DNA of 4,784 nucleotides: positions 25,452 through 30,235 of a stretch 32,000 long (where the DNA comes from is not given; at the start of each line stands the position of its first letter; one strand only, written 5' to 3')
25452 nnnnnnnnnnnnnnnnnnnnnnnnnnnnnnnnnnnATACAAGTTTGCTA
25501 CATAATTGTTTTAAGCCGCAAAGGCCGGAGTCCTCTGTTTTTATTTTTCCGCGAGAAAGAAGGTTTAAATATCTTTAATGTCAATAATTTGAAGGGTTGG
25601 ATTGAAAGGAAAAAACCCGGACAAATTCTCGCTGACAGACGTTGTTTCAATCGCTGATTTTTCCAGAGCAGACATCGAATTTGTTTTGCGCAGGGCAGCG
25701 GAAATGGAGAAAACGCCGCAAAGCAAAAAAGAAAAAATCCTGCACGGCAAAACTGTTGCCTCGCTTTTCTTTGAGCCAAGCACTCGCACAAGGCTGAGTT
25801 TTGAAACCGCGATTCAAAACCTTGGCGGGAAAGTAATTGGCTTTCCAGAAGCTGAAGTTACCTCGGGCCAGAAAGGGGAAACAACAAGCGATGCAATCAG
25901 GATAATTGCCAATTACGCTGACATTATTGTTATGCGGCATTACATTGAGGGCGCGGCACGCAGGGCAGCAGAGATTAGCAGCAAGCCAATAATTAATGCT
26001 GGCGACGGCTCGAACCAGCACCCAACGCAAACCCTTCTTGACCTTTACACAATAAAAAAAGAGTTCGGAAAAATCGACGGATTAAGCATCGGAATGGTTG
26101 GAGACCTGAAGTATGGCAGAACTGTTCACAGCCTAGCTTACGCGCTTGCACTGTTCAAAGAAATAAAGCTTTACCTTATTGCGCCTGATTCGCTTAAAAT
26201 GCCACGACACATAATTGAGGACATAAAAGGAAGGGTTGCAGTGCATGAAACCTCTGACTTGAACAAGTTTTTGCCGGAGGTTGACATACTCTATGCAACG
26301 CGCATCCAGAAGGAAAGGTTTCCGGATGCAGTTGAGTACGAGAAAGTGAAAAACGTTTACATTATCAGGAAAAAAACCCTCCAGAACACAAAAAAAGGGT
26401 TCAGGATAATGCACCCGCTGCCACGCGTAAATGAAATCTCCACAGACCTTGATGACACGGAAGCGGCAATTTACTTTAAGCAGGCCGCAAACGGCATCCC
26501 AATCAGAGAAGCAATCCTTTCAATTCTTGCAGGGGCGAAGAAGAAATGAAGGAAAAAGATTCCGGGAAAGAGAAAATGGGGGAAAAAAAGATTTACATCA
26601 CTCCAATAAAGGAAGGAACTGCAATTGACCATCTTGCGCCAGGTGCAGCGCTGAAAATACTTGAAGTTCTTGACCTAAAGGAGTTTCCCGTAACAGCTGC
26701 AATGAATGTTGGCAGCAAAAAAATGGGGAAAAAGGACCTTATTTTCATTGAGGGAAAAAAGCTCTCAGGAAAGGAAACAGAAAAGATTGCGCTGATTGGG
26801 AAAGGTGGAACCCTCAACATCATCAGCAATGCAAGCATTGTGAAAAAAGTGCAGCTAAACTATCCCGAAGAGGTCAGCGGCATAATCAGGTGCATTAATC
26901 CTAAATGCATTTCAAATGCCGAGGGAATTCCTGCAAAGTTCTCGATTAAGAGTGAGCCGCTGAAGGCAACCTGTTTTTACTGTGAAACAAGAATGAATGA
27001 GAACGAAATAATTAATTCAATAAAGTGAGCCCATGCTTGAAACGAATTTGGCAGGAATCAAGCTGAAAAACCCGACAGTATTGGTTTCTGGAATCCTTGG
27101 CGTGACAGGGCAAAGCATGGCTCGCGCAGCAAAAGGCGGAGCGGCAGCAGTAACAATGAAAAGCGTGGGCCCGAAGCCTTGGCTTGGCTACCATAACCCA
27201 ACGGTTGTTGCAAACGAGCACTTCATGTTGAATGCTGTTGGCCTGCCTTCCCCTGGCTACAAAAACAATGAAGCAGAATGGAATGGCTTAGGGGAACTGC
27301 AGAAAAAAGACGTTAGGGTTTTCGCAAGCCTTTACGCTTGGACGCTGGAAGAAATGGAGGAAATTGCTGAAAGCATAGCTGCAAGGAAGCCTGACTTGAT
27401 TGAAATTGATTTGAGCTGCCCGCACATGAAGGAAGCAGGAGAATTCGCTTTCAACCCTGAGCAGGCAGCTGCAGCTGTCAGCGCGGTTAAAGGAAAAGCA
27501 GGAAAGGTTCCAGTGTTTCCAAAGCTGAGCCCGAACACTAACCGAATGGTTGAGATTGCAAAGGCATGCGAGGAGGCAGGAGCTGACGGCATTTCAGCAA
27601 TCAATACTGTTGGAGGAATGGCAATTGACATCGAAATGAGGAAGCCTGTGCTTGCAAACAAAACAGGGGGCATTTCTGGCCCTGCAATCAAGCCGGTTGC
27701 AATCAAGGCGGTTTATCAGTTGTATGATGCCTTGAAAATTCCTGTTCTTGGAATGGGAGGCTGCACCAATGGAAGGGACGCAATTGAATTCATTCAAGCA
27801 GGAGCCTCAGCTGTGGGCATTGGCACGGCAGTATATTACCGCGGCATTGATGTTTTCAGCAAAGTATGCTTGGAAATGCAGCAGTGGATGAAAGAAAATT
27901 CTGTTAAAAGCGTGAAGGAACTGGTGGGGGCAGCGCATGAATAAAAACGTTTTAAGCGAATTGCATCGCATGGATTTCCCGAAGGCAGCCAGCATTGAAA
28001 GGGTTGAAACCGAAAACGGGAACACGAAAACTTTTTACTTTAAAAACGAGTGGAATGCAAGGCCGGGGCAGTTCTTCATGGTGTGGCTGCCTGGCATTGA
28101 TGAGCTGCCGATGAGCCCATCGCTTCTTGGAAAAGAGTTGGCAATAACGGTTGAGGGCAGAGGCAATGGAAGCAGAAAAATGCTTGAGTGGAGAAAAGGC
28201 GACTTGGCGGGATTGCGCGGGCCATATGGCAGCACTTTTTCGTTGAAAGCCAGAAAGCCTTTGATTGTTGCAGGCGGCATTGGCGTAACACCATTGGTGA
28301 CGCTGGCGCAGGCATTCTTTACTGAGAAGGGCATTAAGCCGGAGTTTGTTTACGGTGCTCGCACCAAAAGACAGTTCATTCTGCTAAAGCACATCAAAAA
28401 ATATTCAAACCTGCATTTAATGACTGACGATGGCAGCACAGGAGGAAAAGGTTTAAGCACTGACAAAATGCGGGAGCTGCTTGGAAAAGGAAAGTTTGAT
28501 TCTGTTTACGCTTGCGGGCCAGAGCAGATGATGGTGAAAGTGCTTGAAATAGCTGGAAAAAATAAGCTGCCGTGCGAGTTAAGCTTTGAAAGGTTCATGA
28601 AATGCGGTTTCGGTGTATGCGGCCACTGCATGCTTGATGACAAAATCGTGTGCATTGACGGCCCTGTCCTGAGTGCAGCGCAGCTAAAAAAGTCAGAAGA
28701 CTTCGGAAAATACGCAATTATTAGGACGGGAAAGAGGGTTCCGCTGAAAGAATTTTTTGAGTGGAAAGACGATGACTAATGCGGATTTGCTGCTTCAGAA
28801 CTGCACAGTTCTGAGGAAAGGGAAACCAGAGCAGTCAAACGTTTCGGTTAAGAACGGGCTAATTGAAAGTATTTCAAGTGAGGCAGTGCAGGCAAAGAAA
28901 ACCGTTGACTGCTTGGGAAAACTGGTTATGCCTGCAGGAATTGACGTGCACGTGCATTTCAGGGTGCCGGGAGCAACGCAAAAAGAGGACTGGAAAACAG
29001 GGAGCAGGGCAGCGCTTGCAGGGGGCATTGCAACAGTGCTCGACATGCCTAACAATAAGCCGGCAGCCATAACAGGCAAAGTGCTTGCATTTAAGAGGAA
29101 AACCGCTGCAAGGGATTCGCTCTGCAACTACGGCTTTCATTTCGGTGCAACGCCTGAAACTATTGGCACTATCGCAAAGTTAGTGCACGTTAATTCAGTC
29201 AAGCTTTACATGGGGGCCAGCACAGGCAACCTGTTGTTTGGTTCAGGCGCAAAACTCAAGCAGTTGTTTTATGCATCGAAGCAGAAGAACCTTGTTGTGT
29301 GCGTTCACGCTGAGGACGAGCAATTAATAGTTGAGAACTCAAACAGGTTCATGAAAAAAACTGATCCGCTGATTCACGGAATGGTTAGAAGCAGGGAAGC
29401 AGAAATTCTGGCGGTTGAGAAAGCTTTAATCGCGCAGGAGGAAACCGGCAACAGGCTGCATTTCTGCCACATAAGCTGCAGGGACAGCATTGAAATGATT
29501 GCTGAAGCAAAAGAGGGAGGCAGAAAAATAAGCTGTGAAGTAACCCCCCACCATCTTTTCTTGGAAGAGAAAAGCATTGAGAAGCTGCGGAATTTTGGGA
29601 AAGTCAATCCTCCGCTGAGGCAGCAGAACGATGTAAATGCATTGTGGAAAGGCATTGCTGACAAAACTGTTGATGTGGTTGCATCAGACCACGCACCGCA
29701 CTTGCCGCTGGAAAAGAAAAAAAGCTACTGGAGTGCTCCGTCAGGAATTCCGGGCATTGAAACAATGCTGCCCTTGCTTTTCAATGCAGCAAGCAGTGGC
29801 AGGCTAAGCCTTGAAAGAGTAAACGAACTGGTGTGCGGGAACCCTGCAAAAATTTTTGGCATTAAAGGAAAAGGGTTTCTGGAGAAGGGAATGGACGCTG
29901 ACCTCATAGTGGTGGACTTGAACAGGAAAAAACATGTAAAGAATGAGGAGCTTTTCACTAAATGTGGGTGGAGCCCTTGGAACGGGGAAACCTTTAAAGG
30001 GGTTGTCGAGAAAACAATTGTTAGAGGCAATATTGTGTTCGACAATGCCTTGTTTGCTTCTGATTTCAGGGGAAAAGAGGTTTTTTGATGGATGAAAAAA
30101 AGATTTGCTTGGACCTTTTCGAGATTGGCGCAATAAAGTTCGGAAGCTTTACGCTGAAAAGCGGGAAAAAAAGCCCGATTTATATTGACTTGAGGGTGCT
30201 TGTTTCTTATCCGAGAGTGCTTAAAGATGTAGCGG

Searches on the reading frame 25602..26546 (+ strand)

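Call 85: search_protein_families(library=pfam, proteins=[window:25602-26546:+], max_evalue=0.00001)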
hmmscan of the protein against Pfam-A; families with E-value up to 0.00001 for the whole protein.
window:25602-26546:+ (315 aa): 2 families
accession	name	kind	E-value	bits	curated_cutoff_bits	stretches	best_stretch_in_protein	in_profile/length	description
PF02729.26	OTCace_N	-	1.6e-47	161.8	29.9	1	13-152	2-147/148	Aspartate/ornithine carbamoyltransferase, carbamoyl-P binding domain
PF00185.30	OTCace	-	1.5e-27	97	29.4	1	159-308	1-156/157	Aspartate/ornithine carbamoyltransferase, Asp/Orn binding domain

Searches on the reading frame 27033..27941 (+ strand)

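Call 85: search_protein_families(library=pfam, proteins=[window:27033-27941:+], max_evalue=0.00001)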
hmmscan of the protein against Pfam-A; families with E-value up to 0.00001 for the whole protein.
window:27033-27941:+ (303 aa): 1 family
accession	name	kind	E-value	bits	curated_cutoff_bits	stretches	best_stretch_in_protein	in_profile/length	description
PF01180.27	DHO_dh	-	8.5e-70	235.7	27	1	1-286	1-291/291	Dihydroorotate dehydrogenase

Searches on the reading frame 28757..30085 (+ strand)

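Call 85: search_protein_families(library=pfam, proteins=[window:28757-30085:+], max_evalue=0.00001)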
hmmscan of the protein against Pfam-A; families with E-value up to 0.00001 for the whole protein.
window:28757-30085:+ (443 aa): 2 families
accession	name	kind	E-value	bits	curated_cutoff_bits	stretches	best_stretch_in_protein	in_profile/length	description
PF01979.26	Amidohydro_1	-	5.6e-25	88.7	25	1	56-427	1-345/345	Amidohydrolase family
PF07969.17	Amidohydro_3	-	2.9e-12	47.2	29.7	1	347-428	404-472/472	Amidohydrolase family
